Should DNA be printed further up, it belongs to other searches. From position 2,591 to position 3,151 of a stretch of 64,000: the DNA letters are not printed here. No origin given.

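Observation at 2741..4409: Arsenite methyltransferase operon headed by a Cys-cluster AbrB-type mini-regulator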

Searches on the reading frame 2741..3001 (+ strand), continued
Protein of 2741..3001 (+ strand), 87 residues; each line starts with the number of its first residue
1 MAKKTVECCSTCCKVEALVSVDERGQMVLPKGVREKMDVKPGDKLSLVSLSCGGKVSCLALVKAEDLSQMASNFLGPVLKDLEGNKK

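Call 35: fold_search(model_id=the predicted structure, library=pdb)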
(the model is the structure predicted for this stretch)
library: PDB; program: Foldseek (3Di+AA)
matches with E <= 10: 114; with E <= 0.001: 0
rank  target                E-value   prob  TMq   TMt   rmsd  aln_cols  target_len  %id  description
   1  2w1t_A                3.0e-02  1.00  0.48  0.26   3.5        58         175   22  Crystal Structure of B. subtilis SpoVT (released 2008-11-18)
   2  5itm_F                6.6e-02  0.99  0.42  0.70   2.8        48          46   27  The structure of truncated histone-like protein (released 2017-01-25)
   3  2w1t_B                8.5e-02  1.00  0.45  0.24   2.3        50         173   24  Crystal Structure of B. subtilis SpoVT (released 2008-11-18)
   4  5itm_E                8.5e-02  0.99  0.41  0.70   2.9        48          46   27  The structure of truncated histone-like protein (released 2017-01-25)
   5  3o27_A                8.5e-02  0.85  0.37  0.49   4.8        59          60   22  The crystal structure of C68 from the hybrid virus-plasmid pSSVx (released 2011-01-19)
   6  5itm_A                9.1e-02  0.99  0.42  0.68   2.9        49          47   26  The structure of truncated histone-like protein (released 2017-01-25)
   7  9a4b_A                1.2e-01  0.99  0.43  0.40   2.1        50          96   22  Integrative model of ABRB-ATPE by crosslinking MS and deep learning (released 2024-09-18)
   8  3o27_B                1.3e-01  0.97  0.42  0.58   3.6        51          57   20  The crystal structure of C68 from the hybrid virus-plasmid pSSVx (released 2011-01-19)
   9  1z0r_MODEL_1_A        1.4e-01  0.99  0.44  0.67   2.2        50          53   22  Solution Structure of the N-terminal DNA Recognition Domain of the Bacillus subtilis Transcription-State Regul (released 2005-03-15)
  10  2l66_MODEL_1_A        1.9e-01  0.89  0.40  0.58   3.1        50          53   26  The DNA-recognition fold of Sso7c4 suggests a new member of SpoVT-AbrB superfamily from archaea. (released 2011-09-07)
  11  1yfb_A                2.2e-01  0.91  0.38  0.57   3.3        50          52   24  The solution structure of the N-domain of the transcription factor abrB (released 2005-04-12)
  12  2fy9_MODEL_1_A        2.4e-01  0.93  0.41  0.59   2.3        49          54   22  Solution Structure of the N-Terminal DNA Recognition Domain of the Bacillus Subtilis Transcription-State Regul (released 2006-05-23)
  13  5itj_A                2.9e-01  0.95  0.44  0.71   2.8        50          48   26  The structure of histone-like protein (released 2017-01-25)
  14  2ro5_MODEL_1_A        3.3e-01  0.69  0.37  0.51   3.9        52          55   19  RDC-refined solution structure of the N-terminal DNA recognition domain of the Bacillus subtilis transition-st (released 2008-11-11)
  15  7xi6_A                4.6e-01  0.51  0.32  0.46   5.4        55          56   13  Crystal structure of C56 from pSSVi (released 2023-04-19)
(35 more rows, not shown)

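Call 39: find_encoding_contigs(protein=P0006, flank=4000, max_places=2)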
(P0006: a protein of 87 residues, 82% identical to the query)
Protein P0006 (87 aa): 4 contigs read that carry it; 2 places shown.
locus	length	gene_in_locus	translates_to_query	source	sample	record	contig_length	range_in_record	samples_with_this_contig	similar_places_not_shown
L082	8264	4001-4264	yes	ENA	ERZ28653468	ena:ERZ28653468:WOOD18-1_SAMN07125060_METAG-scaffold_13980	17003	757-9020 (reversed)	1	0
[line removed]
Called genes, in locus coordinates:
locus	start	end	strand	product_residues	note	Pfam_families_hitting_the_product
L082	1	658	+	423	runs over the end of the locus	PF03845:Spore_permease, PF13520:AA_permease_2, PF00324:AA_permease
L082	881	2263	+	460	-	PF00291:PALP, PF00571:CBS (weak)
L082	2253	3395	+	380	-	PF01053:Cys_Met_Meta_PP, PF00155:Aminotran_1_2 (faint)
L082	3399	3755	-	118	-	PF00903:Glyoxalase, PF12681:Glyoxalase_2 (weak), PF22677:Ble-like_N (weak)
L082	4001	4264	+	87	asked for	PF04014:MazE_antitoxin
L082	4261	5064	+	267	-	PF01135:PCMT, PF13489:Methyltransf_23, PF01209:Ubie_methyltran, PF06325:PrmA, PF08241:Methyltransf_11, PF08242:Methyltransf_12, PF13649:Methyltransf_25, PF13847:Methyltransf_31, +6 more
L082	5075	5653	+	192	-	PF01613:Flavin_Reduct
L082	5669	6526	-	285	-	PF25213:HVO_A0261_N (weak), PF01047:MarR (weak), PF01978:TrmB (weak), PF12802:MarR_2, PF13412:HTH_24, PF13545:HTH_Crp_2 (weak), PF24034:DUF7343 (weak), PF01047:MarR (weak), +6 more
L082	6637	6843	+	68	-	PF00403:HMA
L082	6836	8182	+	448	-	PF00403:HMA, PF02683:DsbD_TM, PF13386:DsbD_2, PF13473:Cupredoxin_1 (weak)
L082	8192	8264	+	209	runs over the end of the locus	PF13473:Cupredoxin_1 (weak)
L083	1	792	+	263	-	?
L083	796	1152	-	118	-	PF00903:Glyoxalase, PF12681:Glyoxalase_2 (weak), PF22677:Ble-like_N (weak)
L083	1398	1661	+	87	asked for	PF04014:MazE_antitoxin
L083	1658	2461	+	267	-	PF01135:PCMT, PF13489:Methyltransf_23, PF01209:Ubie_methyltran, PF06325:PrmA, PF08241:Methyltransf_11, PF08242:Methyltransf_12, PF13649:Methyltransf_25, PF13847:Methyltransf_31, +6 more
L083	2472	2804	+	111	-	?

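Call 40: find_encoding_contigs(protein=P0012, flank=4000, max_places=2)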
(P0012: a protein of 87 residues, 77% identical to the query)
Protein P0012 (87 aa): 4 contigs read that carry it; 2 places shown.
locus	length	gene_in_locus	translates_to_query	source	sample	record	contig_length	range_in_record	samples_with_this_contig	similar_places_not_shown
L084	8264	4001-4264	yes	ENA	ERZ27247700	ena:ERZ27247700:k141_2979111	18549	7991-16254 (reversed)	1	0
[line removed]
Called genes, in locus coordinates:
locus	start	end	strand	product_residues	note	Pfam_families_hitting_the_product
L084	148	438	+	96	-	PF01909:NTP_transf_2, PF18765:Polbeta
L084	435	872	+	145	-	PF01934:HepT-like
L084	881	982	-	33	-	-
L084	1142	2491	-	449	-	-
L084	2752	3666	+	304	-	PF02661:Fic, PF12728:HTH_17 (weak)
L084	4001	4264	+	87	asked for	PF04014:MazE_antitoxin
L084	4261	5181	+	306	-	PF01135:PCMT, PF13489:Methyltransf_23, PF01209:Ubie_methyltran, PF06325:PrmA, PF13847:Methyltransf_31, PF08241:Methyltransf_11, PF08242:Methyltransf_12, PF13649:Methyltransf_25, +2 more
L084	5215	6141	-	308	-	-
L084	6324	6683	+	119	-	-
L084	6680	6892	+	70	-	PF12844:HTH_19, PF01381:HTH_3, PF13443:HTH_26 (weak)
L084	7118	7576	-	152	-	PF00011:HSP20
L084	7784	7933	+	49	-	-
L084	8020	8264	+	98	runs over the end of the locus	PF10967:DUF2769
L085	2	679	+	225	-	?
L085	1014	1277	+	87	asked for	PF04014:MazE_antitoxin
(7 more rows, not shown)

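Call 41: find_encoding_contigs(protein=P0019, flank=4000, max_places=2)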
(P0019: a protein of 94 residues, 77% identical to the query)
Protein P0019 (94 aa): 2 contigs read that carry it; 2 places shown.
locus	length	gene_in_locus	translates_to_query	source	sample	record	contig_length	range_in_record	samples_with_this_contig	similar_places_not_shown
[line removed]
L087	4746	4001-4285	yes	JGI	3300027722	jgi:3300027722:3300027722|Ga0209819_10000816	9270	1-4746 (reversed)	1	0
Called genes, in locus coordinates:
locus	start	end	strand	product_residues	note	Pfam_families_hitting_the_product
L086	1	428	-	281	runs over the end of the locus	-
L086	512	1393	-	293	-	PF06550:SPP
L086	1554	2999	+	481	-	-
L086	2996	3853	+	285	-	PF02086:MethyltransfD12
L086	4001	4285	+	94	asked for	PF04014:MazE_antitoxin (weak)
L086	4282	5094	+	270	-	PF01135:PCMT, PF01209:Ubie_methyltran, PF06325:PrmA, PF13489:Methyltransf_23, PF13649:Methyltransf_25, PF13847:Methyltransf_31, PF08241:Methyltransf_11, PF08242:Methyltransf_12, +4 more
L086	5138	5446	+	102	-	PF01909:NTP_transf_2, PF18765:Polbeta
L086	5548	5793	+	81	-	PF01934:HepT-like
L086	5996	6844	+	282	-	PF02498:Bro-N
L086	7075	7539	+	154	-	PF12641:Flavodoxin_3 (faint), PF12682:Flavodoxin_4, PF12724:Flavodoxin_5 (faint)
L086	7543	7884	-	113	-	?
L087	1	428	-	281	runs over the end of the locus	-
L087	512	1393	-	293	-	PF06550:SPP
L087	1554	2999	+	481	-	-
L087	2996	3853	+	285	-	PF02086:MethyltransfD12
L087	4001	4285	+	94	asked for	PF04014:MazE_antitoxin (weak)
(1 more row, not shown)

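Call 49: search_protein_families(library=ncbifam, proteins=[L063:5947-6234:+, L063:6234-7058:+, L063:7095-7634:+, L063:7837-8985:+, L063:8957-9325:+, L014:6238-7386:+, L014:7399-7725:+, L080:6258-8300:+, L064:3355-3774:-], max_evalue=0.00001)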
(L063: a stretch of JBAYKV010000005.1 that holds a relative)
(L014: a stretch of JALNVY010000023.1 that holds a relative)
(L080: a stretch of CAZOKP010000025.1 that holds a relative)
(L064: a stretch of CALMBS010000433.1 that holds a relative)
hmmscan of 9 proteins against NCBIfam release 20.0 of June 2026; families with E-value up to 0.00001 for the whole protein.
L063:5947-6234:+ (96 aa): 2 families
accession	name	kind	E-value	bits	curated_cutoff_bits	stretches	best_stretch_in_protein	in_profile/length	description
NF040962.1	near_HgcAB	equivalog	2.5e-36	123.3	70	1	21-89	1-69/70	HgcAB-associated protein HgcC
TIGR01439.1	lp_hng_hel_AbrB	domain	4.7e-09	35.8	28.3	1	30-58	4-32/44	transcriptional regulator, AbrB family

L063:6234-7058:+ (275 aa): 39 families (the best 25 are shown)
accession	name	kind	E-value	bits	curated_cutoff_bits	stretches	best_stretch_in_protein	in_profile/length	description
NF008823.0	PRK11873.1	subfamily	3.5e-105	351.4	263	1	2-274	3-267/272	arsenite methyltransferase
NF047649.1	MTase_UXPK_star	exception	7.1e-58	195.8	460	1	3-233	10-234/283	methyltransferase/UXPK-star double selenoprotein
NF041537.1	ArsM_AhpD_UU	exception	6.1e-57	192.9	510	1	4-234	11-234/345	arsenite methyltransferase/AhpD domain selenoprotein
NF041536.1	ArsM_DUF2284_UU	exception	8.5e-52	176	575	1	4-233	11-233/459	arsenite methyltransferase/DUF2284 domain selenoprotein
NF040538.1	methyl_ArsM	equivalog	2.6e-40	138.7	500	2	141-229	167-257/356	arsinothricin biosynthesis methyltransferase ArsM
NF038099.1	AsSugarArsM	exception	6.4e-31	107.7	400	1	60-243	42-234/321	arsenosugar biosynthesis arsenite methyltransferase ArsM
NF045667.1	MTase_DVU1556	equivalog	4.5e-27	94.9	155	1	69-223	15-161/213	DVU_1556 family methyltransferase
NF040539.1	AST_met_ArsM_2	exception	7.3e-23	81.7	240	1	79-229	59-212/262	putative arsinothricin biosynthesis methyltransferase ArsM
NF001240.0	PRK00216.1-1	equivalog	6.4e-18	64.7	378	1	69-183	56-171/251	bifunctional demethylmenaquinone methyltransferase/2-methoxy-6-polyprenyl-1,4-benzoquinol methylase UbiE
NF001244.0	PRK00216.1-5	equivalog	4.6e-17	62.1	216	1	73-188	45-161/236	bifunctional demethylmenaquinone methyltransferase/2-methoxy-6-polyprenyl-1,4-benzoquinol methylase UbiE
TIGR01934.1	MenG_MenH_UbiE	subfamily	2.1e-16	59.9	158.35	1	72-200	35-159/223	ubiquinone/menaquinone biosynthesis methyltransferase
NF052510.1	methyltran_MpqE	exception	5e-16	58.8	335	1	69-180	39-151/234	methyl-plastoquinone biosynthesis methyltransferase MpqE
TIGR02072.1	BioC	equivalog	1.3e-15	57.8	184.95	1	78-195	36-149/244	malonyl-ACP O-methyltransferase BioC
TIGR02752.1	MenG_heptapren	equivalog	6.8e-15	55.2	419.85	1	73-180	42-149/231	demethylmenaquinone methyltransferase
NF043040.1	corrin_prot_MT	hypoth_equivalog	8e-15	54.8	180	1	74-191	39-158/216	corrinoid protein-associated methyltransferase CpaM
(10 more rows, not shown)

L063:7095-7634:+ (180 aa): 2 families
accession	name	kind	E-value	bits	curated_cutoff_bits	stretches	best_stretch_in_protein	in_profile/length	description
NF041536.1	ArsM_DUF2284_UU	exception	8.7e-33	113.3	575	1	10-180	285-459/459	arsenite methyltransferase/DUF2284 domain selenoprotein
NF045648.2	2X_seleno_MbdU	exception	1e-32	113.7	600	1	3-180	292-468/468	metal-binding double selenoprotein MbdU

L063:7837-8985:+ (383 aa): 3 families
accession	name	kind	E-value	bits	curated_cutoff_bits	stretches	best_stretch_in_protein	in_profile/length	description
NF040863.1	HgcA_corrinoid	equivalog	1.3e-137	458.4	275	1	53-382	1-324/325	mercury methylation corrinoid protein HgcA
NF043039.1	HgcAB_like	equivalog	4.6e-57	194.2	285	1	80-350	14-279/350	HgcAB-like fusion protein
NF003195.0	PRK04165.1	equivalog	3e-21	75.8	306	1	80-203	322-445/450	acetyl-CoA decarbonylase/synthase complex subunit gamma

L063:8957-9325:+ (123 aa): 39 families (the best 25 are shown)
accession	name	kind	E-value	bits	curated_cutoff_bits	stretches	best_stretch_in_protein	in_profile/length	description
NF040864.1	HgcB_ferredoxin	equivalog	5.1e-36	122.4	99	1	20-118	2-89/93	mercury methylation ferredoxin HgcB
NF043039.1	HgcAB_like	equivalog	1.4e-15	57.7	285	1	23-79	291-349/350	HgcAB-like fusion protein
NF038196.1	ferrodoxin_EFR1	subfamily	3.3e-12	47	75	1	26-82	179-232/242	EFR1 family ferrodoxin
NF045874.1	Vhu_polyferre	exception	8.5e-12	44.5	600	1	21-93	185-257/381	F420-non-reducing hydrogenase associated-polyferredoxin VhuB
NF040770.1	hetero_SS_HdrA2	exception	1.6e-11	43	1100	1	23-82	568-626/777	CoB-CoM heterodisulfide reductase HdrA2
NF006221.0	PRK08348.1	subfamily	2.6e-09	36.9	124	1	27-81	39-94/136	NADH-plastoquinone oxidoreductase subunit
NF007202.0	PRK09623.1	equivalog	5e-09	36.4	166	0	29-82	48-101/105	3-methyl-2-oxobutanoate dehydrogenase subunit delta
NF007205.0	PRK09626.1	equivalog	1.1e-08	35.1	93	1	22-81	7-73/105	2-oxoglutarate-acceptor oxidoreductase subunit OorD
NF010368.0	PRK13795.1-3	equivalog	2.8e-08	32.5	588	1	31-76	586-629/635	hypothetical protein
NF007203.0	PRK09624.1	equivalog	3.2e-08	33.7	171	1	26-80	45-99/105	pyuvate ferredoxin oxidoreductase subunit delta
TIGR04105.1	FeFe_hydrog_B1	subfamily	3.3e-08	32.6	450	1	31-90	110-169/462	monomeric [FeFe] hydrogenase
NF058577.1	FdxA_fam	equivalog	3.6e-08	33.5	65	0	61-82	6-27/52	4Fe-4S ferredoxin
NF040684.1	PorD_Arch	equivalog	3.8e-08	33.3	120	1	29-82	29-82/85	pyruvate synthase subunit PorD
TIGR02179.1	PorD_KorD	subfamily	5.1e-08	32.9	60.05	1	29-81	22-74/78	2-oxoacid:acceptor oxidoreductase, delta subunit, pyruvate/2-ketoisovalerate family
NF007382.0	PRK09898.1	equivalog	6.3e-08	32.4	213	1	22-81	144-200/208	ferredoxin-like protein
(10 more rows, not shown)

L014:6238-7386:+ (383 aa): 3 families
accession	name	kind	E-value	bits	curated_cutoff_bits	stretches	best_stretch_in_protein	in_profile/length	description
NF040863.1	HgcA_corrinoid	equivalog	2.8e-133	444.1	275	1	53-382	1-324/325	mercury methylation corrinoid protein HgcA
NF043039.1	HgcAB_like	equivalog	1.3e-55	189.4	285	1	80-350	14-279/350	HgcAB-like fusion protein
NF003195.0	PRK04165.1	equivalog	9.6e-19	67.6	306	1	80-205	322-447/450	acetyl-CoA decarbonylase/synthase complex subunit gamma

L014:7399-7725:+ (109 aa): 37 families (the best 25 are shown)
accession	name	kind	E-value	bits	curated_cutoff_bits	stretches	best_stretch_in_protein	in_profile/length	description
NF040864.1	HgcB_ferredoxin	equivalog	3e-34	116.7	99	1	6-107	2-92/93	mercury methylation ferredoxin HgcB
NF043039.1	HgcAB_like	equivalog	3.1e-15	56.6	285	1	11-65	293-349/350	HgcAB-like fusion protein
NF058577.1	FdxA_fam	equivalog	5.1e-13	49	65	1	17-64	6-52/52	4Fe-4S ferredoxin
NF045874.1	Vhu_polyferre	exception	1.4e-12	47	600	1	8-88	186-266/381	F420-non-reducing hydrogenase associated-polyferredoxin VhuB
NF038196.1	ferrodoxin_EFR1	subfamily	1.4e-11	44.9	75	1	13-67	180-231/242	EFR1 family ferrodoxin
NF040770.1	hetero_SS_HdrA2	exception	2.6e-11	42.4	1100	1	9-68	568-626/777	CoB-CoM heterodisulfide reductase HdrA2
TIGR02179.1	PorD_KorD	subfamily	8.4e-10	38.6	60.05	1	15-67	22-74/78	2-oxoacid:acceptor oxidoreductase, delta subunit, pyruvate/2-ketoisovalerate family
NF040684.1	PorD_Arch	equivalog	1.2e-09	38.1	120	1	15-67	29-81/85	pyruvate synthase subunit PorD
NF007203.0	PRK09624.1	equivalog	1.4e-09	38.2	171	1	12-66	45-99/105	pyuvate ferredoxin oxidoreductase subunit delta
NF006221.0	PRK08348.1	subfamily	7.8e-09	35.3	124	1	13-67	39-94/136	NADH-plastoquinone oxidoreductase subunit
NF007205.0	PRK09626.1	equivalog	4.1e-08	33.2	93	1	8-67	7-73/105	2-oxoglutarate-acceptor oxidoreductase subunit OorD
TIGR02700.1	flavo_MJ0208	hypoth_equivalog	7.1e-08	32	251.35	1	12-66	142-195/234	dihydromethanopterin reductase (acceptor)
NF042909.1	FMH_DH_FwdF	exception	9.2e-08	31.6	375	1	12-68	251-314/336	tungsten-dependent formylmethanofuran dehydrogenase subunit FwdF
TIGR02060.1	aprB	equivalog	1.3e-07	31.6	135.65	1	15-70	5-67/132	adenylyl-sulfate reductase subunit beta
TIGR02494.1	PFLE_PFLC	subfamily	1.5e-07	31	174.35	1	13-78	43-110/293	glycyl-radical enzyme activating protein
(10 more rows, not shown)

L080:6258-8300:+ (681 aa): 16 families
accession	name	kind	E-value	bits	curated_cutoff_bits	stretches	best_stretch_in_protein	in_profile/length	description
TIGR01979.1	sufS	subfamily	9.5e-72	242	475.1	2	256-607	67-399/403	SufS family cysteine desulfurase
NF041166.1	f2_encap_cargo1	exception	9.5e-56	190.1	800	2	258-436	296-466/623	family 2A encapsulin nanocompartment cargo protein cysteine desulfurase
NF006791.0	PRK09295.1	equivalog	1.2e-50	172.8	661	2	253-436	69-244/406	cysteine desulfurase SufS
NF008126.0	PRK10874.1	equivalog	5.1e-47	160.9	607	1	257-436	69-240/401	cysteine desulfurase CsdA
TIGR03392.1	FeS_syn_CsdA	equivalog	2.2e-46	158.8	493.6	1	257-436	66-237/398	cysteine desulfurase CsdA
TIGR01977.1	am_tr_V_EF2568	hypoth_equivalog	7.7e-45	153.5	377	1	253-549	46-341/376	cysteine desulfurase family protein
NF040779.1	Sec_lyase_SclA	exception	1.2e-34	119.8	525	1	256-548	48-340/378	selenocysteine lyase SclA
TIGR03402.1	FeS_nifS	equivalog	6.3e-34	117.3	530.75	1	253-614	44-377/379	cysteine desulfurase NifS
TIGR01976.1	am_tr_V_VC1184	hypoth_equivalog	1.7e-27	96.8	352.35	1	251-435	61-236/401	cysteine desulfurase-like protein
TIGR03235.1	DNA_S_dndA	equivalog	8.8e-25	87.7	480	1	254-569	45-350/353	cysteine desulfurase DndA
TIGR03403.1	nifS_epsilon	equivalog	3.5e-21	75.5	587.7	1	268-506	58-292/382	NifS family cysteine desulfurase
NF010611.0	PRK14012.1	equivalog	3e-18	66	548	1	254-432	54-222/406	IscS subfamily cysteine desulfurase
TIGR02006.1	IscS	equivalog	5.5e-18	65.2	643.2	1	257-432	53-218/402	IscS subfamily cysteine desulfurase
NF002806.0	PRK02948.1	subfamily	1.2e-14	54.1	304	1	269-431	59-213/381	IscS subfamily cysteine desulfurase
TIGR04343.1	egtE_PLP_lyase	equivalog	1.8e-07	30.3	400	1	269-445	70-230/370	ergothioneine biosynthesis PLP-dependent enzyme EgtE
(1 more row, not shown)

L064:3355-3774:- (139 aa): 7 families
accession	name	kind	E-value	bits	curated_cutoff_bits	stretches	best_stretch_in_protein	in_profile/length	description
NF033788.1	HTH_metalloreg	subfamily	1.3e-23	82.5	55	1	25-97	2-75/77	metalloregulator ArsR/SmtB family transcription factor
NF007528.0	PRK10141.1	subfamily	6.4e-15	55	97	1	25-92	7-75/117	metalloregulator ArsR/SmtB family transcription factor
NF033789.1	repress_SdpR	subfamily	1.3e-10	41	100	1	28-97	2-71/79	autorepressor SdpR family transcription factor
NF040642.1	sulf_sens_BigR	equivalog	1.8e-10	40.8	155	1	22-92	8-78/95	sulfite-sensing transcriptional repressor BigR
NF041413.1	ArsR_Rv2640c_fam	equivalog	7.1e-09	36.1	155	1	24-97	32-108/118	Rv2640c family ArsR-like transcriptional regulator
NF045707.1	Dbac_1936_reg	equivalog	2.9e-08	33.6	115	1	27-96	10-79/99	ArsR/SmtB-type metalloregulator TsoR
NF047906.1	CdPbTransRegCmtR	equivalog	6e-08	32.5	150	1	28-106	15-96/104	Cd(II)/Pb(II)-sensing metalloregulatory transcriptional regulator CmtR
